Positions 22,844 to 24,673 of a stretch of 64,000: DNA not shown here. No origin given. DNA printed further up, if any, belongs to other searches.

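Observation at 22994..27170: Three-gene glycosylation module: MTase-GT2 fusion, PMT/ArnT-like GT-C, and Wzy_C/O-antigen-ligase(PglL)-like protein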

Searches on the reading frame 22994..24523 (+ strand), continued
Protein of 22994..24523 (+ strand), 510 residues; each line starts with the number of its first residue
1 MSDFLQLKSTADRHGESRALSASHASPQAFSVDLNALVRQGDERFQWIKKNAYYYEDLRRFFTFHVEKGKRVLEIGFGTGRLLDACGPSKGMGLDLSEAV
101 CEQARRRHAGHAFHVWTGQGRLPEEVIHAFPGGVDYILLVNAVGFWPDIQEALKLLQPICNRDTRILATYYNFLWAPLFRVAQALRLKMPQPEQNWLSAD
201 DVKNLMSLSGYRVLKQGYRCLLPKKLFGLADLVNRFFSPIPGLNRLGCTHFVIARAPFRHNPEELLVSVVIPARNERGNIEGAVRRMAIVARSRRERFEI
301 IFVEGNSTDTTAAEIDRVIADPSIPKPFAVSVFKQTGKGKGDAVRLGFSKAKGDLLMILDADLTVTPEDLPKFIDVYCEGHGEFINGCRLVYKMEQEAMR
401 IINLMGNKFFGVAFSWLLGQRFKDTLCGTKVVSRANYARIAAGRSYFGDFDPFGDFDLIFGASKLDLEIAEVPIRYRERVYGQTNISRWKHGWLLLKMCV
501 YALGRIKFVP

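Call 24: find_encoding_contigs(protein=P0011, flank=8000, max_places=2)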
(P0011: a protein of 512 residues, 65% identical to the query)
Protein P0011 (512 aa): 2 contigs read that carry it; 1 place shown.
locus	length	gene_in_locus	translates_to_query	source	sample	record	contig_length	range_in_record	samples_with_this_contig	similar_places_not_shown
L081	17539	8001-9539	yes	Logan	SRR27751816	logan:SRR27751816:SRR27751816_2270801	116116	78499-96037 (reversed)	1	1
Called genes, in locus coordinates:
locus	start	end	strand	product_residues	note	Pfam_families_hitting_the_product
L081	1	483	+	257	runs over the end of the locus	PF01865:PhoU_div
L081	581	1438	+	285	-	PF00487:FA_desaturase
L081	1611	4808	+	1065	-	PF13750:Big_3_3 (faint), PF19077:Big_13 (weak), PF13229:Beta_helix (weak)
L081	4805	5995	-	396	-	PF03435:Sacchrp_dh_NADP, PF16653:Sacchrp_dh_C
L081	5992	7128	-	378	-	PF05222:AlaDh_PNT_N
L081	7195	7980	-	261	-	PF05148:Methyltransf_8 (weak), PF13489:Methyltransf_23, PF08241:Methyltransf_11, PF08242:Methyltransf_12 (faint), PF01209:Ubie_methyltran (faint), PF13847:Methyltransf_31, PF13649:Methyltransf_25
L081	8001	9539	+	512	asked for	PF00535:Glycos_transf_2, PF10111:Glyco_tranf_2_2 (weak)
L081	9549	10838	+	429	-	-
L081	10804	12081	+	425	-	PF04932:Wzy_C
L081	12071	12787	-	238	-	PF01209:Ubie_methyltran, PF13489:Methyltransf_23, PF13847:Methyltransf_31, PF08241:Methyltransf_11, PF08242:Methyltransf_12, PF13649:Methyltransf_25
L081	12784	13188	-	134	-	-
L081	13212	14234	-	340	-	PF00579:tRNA-synt_1b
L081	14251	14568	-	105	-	PF00462:Glutaredoxin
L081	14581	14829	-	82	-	PF01722:BolA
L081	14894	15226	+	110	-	PF01491:Frataxin_Cyay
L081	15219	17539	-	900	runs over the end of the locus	PF00456:Transketolase_N (weak), PF17831:PDH_E1_M (weak)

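Call 25: find_encoding_contigs(protein=P0004, flank=8000, max_places=2)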
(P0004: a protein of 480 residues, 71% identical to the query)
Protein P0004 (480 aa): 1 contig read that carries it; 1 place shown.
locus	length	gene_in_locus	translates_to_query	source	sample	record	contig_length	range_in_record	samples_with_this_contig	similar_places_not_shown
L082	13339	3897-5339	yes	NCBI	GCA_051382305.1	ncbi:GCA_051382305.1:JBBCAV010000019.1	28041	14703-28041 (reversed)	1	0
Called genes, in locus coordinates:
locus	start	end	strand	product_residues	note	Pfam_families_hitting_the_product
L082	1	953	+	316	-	PF00534:Glycos_transf_1, PF13692:Glyco_trans_1_4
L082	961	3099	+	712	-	-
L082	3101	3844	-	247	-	PF13489:Methyltransf_23 (weak), PF13847:Methyltransf_31 (faint), PF08241:Methyltransf_11, PF13649:Methyltransf_25 (weak)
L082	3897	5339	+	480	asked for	PF08242:Methyltransf_12 (weak), PF00535:Glycos_transf_2, PF10111:Glyco_tranf_2_2 (weak)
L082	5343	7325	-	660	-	-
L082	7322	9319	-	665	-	-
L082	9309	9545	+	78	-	-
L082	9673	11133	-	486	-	PF01266:DAO (weak), PF12831:FAD_oxidored (faint), PF13450:NAD_binding_8, PF01593:Amino_oxidase, PF03275:GLF (faint)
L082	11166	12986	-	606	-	-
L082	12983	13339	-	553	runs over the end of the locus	-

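Call 26: find_encoding_contigs(protein=P0013, flank=8000, max_places=2)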
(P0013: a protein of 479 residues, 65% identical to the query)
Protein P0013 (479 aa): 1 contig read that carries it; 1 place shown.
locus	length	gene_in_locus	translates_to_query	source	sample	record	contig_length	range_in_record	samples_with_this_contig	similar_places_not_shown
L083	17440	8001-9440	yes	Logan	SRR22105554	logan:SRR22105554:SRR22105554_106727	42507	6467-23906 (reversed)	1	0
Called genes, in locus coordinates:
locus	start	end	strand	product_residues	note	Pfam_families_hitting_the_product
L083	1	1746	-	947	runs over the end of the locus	-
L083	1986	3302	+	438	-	-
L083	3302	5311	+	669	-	PF22680:Glyco_hydro_123_N_2 (weak)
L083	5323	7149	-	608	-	PF06480:FtsH_ext, PF06068:TIP49 (weak), PF13191:AAA_16 (faint), PF00004:AAA, PF07728:AAA_5 (weak), PF17862:AAA_lid_3, PF01434:Peptidase_M41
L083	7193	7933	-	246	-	PF13489:Methyltransf_23, PF08241:Methyltransf_11, PF13649:Methyltransf_25, PF08242:Methyltransf_12 (weak), PF13847:Methyltransf_31 (weak)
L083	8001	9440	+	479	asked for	PF13489:Methyltransf_23 (weak), PF08242:Methyltransf_12 (weak), PF00535:Glycos_transf_2, PF10111:Glyco_tranf_2_2 (weak)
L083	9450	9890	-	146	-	-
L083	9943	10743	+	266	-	PF00106:adh_short, PF08659:KR, PF13561:adh_short_C2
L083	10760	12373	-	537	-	-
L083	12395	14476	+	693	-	-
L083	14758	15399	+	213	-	-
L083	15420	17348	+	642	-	-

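Call 30: search_protein_families(library=pfam, alignment_id=A2, max_evalue=0.001)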
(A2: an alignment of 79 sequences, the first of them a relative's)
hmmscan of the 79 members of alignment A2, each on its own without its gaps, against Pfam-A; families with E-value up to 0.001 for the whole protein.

A. member 1, L001:3669-5147:+ (493 aa): 2 families
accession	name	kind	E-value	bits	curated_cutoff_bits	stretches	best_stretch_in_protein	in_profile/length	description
PF02397.22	Bac_transf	-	1e-65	221.1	27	1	311-487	1-178/179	Bacterial sugar transferase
PF13727.12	CoA_binding_3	-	1.3e-15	58.3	25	1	95-275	4-175/175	CoA-binding domain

B. families by the number of members that match (of 79 scanned): 52 families (the first 25 are shown)
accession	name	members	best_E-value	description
PF13231.12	PMT_2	14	2.7e-22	Dolichyl-phosphate-mannose-protein mannosyltransferase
PF04932.20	Wzy_C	4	1.1e-21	O-Antigen ligase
PF02366.24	PMT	4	2.8e-12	Dolichyl-phosphate-mannose-protein mannosyltransferase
PF14559.12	TPR_19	4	3.5e-12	Tetratricopeptide repeat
PF09586.16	YfhO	4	2.9e-07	Bacterial membrane protein YfhO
PF03706.18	LPG_synthase_TM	3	1.1e-51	Lysylphosphatidylglycerol synthase TM region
PF03600.22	CitMHS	3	1.8e-49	Citrate transporter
PF01757.29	Acyl_transf_3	3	1.2e-34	Acyltransferase domain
PF00515.34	TPR_1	3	4.8e-20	Tetratricopeptide repeat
PF07719.23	TPR_2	3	5.8e-19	Tetratricopeptide repeat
PF13431.12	TPR_17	3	1.4e-18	Tetratricopeptide repeat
PF13181.12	TPR_8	3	3.7e-16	Tetratricopeptide repeat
PF13428.12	TPR_14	3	5.6e-13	Tetratricopeptide repeat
PF13432.12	TPR_16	3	1.7e-12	Tetratricopeptide repeat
PF13414.12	TPR_11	3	2.2e-12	TPR repeat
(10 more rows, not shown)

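Call 33: search_solved_structures(query=window:22994-24523:+, max_evalue=0.001)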
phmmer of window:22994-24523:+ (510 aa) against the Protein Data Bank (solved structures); distinct sequences matched with E-value up to 0.001: 9.
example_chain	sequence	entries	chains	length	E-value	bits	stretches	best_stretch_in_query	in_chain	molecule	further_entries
9hwj_A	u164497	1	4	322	3.9e-12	48.6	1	266-382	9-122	Undecaprenyl-phosphate 4-deoxy-4-formamido-L-arabinose transferase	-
9bhc_C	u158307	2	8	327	4.8e-12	48.3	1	267-413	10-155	Undecaprenyl-phosphate 4-deoxy-4-formamido-L-arabinose transferase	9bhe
8vxh_A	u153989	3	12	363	5.7e-12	48.1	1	267-413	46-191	Undecaprenyl-phosphate 4-deoxy-4-formamido-L-arabinose transferase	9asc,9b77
5mlz_A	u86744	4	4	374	2.6e-10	42.6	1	264-389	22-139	Dolichol monophosphate mannose synthase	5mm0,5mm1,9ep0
5ekp_C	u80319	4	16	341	1.3e-05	27.1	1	265-382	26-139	Uncharacterized glycosyltransferase sll0501 | Glycosyltransferase sll0501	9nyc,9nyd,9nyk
5eke_A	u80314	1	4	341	1.3e-05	27.1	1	265-382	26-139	Uncharacterized glycosyltransferase sll0501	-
9nye_A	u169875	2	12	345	1.4e-05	27.1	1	265-382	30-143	Glycosyltransferase sll0501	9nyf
8bz4_A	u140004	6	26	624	0.00057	21.7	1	259-385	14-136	Glycosyltransferase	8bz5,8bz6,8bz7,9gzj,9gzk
8bz8_A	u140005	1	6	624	0.00057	21.7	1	259-385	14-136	Glycosyltransferase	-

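Call 62: find_encoding_contigs(protein=P0006, flank=10000, max_places=1)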
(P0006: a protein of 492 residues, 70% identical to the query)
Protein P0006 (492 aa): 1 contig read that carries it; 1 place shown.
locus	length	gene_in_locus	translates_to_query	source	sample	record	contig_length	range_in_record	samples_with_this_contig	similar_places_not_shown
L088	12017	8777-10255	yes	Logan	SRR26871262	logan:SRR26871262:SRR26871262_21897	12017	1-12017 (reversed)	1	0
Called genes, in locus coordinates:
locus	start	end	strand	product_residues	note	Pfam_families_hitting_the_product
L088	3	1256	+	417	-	?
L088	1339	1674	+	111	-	-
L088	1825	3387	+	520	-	-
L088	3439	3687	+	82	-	-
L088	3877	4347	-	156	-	-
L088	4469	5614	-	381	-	PF01916:DS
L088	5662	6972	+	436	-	PF01966:HD (weak), PF19276:HD_assoc_2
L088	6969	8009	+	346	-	-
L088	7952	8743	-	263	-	PF13489:Methyltransf_23 (weak), PF08241:Methyltransf_11, PF13649:Methyltransf_25 (faint)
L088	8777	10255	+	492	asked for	PF13489:Methyltransf_23 (weak), PF08242:Methyltransf_12 (weak), PF00535:Glycos_transf_2, PF10111:Glyco_tranf_2_2 (weak)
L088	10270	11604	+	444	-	PF04932:Wzy_C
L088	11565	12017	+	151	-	?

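Call 76: search_protein_families(library=pfam, proteins=[L040:10809-11732:+, L040:5086-6075:+, L039:10703-12169:-, L012:9566-10822:+, L053:4793-6217:+, L073:3528-4604:+, L010:3587-4663:+, L018:5152-6213:+, L048:9803-12076:+, L077:9455-11089:+], max_evalue=0.01)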
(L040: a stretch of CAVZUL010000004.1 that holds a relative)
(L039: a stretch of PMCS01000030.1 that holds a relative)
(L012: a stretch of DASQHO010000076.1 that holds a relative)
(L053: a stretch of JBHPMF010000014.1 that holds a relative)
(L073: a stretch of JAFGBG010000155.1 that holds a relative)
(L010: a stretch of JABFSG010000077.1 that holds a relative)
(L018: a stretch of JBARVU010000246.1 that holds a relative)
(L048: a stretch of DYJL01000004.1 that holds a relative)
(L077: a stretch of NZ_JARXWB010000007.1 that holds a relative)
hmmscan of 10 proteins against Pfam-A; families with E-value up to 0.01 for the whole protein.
L040:10809-11732:+ (308 aa): 1 family
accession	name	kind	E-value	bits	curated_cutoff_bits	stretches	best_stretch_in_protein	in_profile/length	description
PF05050.19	Methyltransf_21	-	2.4e-21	77.1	22.7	1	107-277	1-173/173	Methyltransferase FkbM domain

L040:5086-6075:+ (330 aa): 1 family
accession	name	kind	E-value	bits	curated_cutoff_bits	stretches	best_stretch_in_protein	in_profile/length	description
PF03706.18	LPG_synthase_TM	-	3.6e-30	105.9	33.4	1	23-309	2-296/302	Lysylphosphatidylglycerol synthase TM region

L039:10703-12169:- (489 aa): 0 families

L012:9566-10822:+ (419 aa): 1 family
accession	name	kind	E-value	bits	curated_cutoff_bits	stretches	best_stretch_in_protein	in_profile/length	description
PF03600.22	CitMHS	-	1.8e-49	169.1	31.9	1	27-338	9-313/336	Citrate transporter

L053:4793-6217:+ (475 aa): 2 families
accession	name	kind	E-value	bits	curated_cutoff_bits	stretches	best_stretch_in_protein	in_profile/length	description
PF04055.27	Radical_SAM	-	5.9e-20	72.5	29.5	1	197-361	1-166/166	Radical SAM superfamily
PF02310.24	B12-binding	-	3.6e-15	56.3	32.1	1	19-128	10-119/121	B12 binding domain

L073:3528-4604:+ (359 aa): 1 family
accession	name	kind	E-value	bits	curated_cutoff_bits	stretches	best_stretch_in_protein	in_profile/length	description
PF01008.23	IF-2B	-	4.7e-86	288.9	22.4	1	48-341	2-279/280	Initiation factor 2 subunit family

L010:3587-4663:+ (359 aa): 2 families
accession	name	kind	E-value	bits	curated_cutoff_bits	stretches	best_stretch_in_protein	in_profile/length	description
PF01041.23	DegT_DnrJ_EryC1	-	1e-86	291.9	19.8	1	14-354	2-359/360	DegT/DnrJ/EryC1/StrS aminotransferase family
PF01053.26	Cys_Met_Meta_PP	-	0.0005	19.2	27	1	35-95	51-110/381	Cys/Met metabolism PLP-dependent enzyme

L018:5152-6213:+ (354 aa): 2 families
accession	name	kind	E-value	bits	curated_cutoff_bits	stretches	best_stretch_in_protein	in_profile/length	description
PF01595.25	CNNM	-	7.8e-39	133.6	28.4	1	7-180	2-181/181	Cyclin M transmembrane N-terminal domain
PF00571.33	CBS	-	1.1e-07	32.5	24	1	261-314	1-55/57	CBS domain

L048:9803-12076:+ (758 aa): 14 families
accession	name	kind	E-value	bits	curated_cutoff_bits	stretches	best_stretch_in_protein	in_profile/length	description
PF04932.20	Wzy_C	-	1.1e-21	77.6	31.7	1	209-367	2-149/149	O-Antigen ligase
PF13371.12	TPR_9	-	1.9e-09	37.8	35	1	687-745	3-61/73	Tetratricopeptide repeat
PF13181.12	TPR_8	-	1.9e-09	37.4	25.7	1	713-745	1-33/34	Tetratricopeptide repeat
PF07719.23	TPR_2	-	5.9e-09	35.8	27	1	713-744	1-32/34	Tetratricopeptide repeat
PF13428.12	TPR_14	-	7.3e-09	35.9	23.5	0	714-745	2-33/44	Tetratricopeptide repeat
PF14559.12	TPR_19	-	1.6e-07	31.9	25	1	690-744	2-56/68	Tetratricopeptide repeat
PF00515.34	TPR_1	-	4.8e-06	26.6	27.8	1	713-745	1-33/34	Tetratricopeptide repeat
PF13424.12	TPR_12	-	8.4e-05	23.1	30.1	1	683-744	6-76/77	Tetratricopeptide repeat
PF13431.12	TPR_17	-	0.00015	22.2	24.4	0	591-617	5-31/34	Tetratricopeptide repeat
PF13432.12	TPR_16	-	0.00024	21.9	32.7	1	685-745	3-63/65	Tetratricopeptide repeat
PF13414.12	TPR_11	-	0.00026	21.1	26.8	0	706-727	21-42/42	TPR repeat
PF25068.1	ARM_TT21_4th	-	0.0021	18.7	30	1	685-742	5-61/153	Tetratricopeptide repeat protein 21 forth ARM domain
PF24575.1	TPR_Slam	-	0.0027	18.5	35.2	0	685-725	51-93/104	Surface lipoprotein assembly modifier, N-terminal TPR repeats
PF12895.13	ANAPC3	-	0.0064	17.2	27.2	0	683-738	27-81/82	Anaphase-promoting complex, cyclosome, subunit 3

L077:9455-11089:+ (545 aa): 1 family
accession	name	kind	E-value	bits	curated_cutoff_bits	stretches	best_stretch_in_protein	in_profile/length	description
PF20599.3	DUF6796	-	0.0011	19.1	26.9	1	205-279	140-214/225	Family of unknown function (DUF6796)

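Call 83: search_protein_families(library=pfam, proteins=[L082:5346-7325:-, L082:7325-9319:-, L083:10763-12373:-], max_evalue=0.01)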
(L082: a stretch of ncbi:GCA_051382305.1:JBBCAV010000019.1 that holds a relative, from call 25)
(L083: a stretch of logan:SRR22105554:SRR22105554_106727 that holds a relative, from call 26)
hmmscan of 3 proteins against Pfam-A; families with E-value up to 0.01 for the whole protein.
L082:5346-7325:- (660 aa): 1 family
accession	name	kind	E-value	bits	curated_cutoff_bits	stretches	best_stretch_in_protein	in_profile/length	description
PF09913.15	DUF2142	-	0.007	15.6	30.1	0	327-610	137-392/395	Predicted membrane protein (DUF2142)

L082:7325-9319:- (665 aa): 0 families

L083:10763-12373:- (537 aa): 0 families
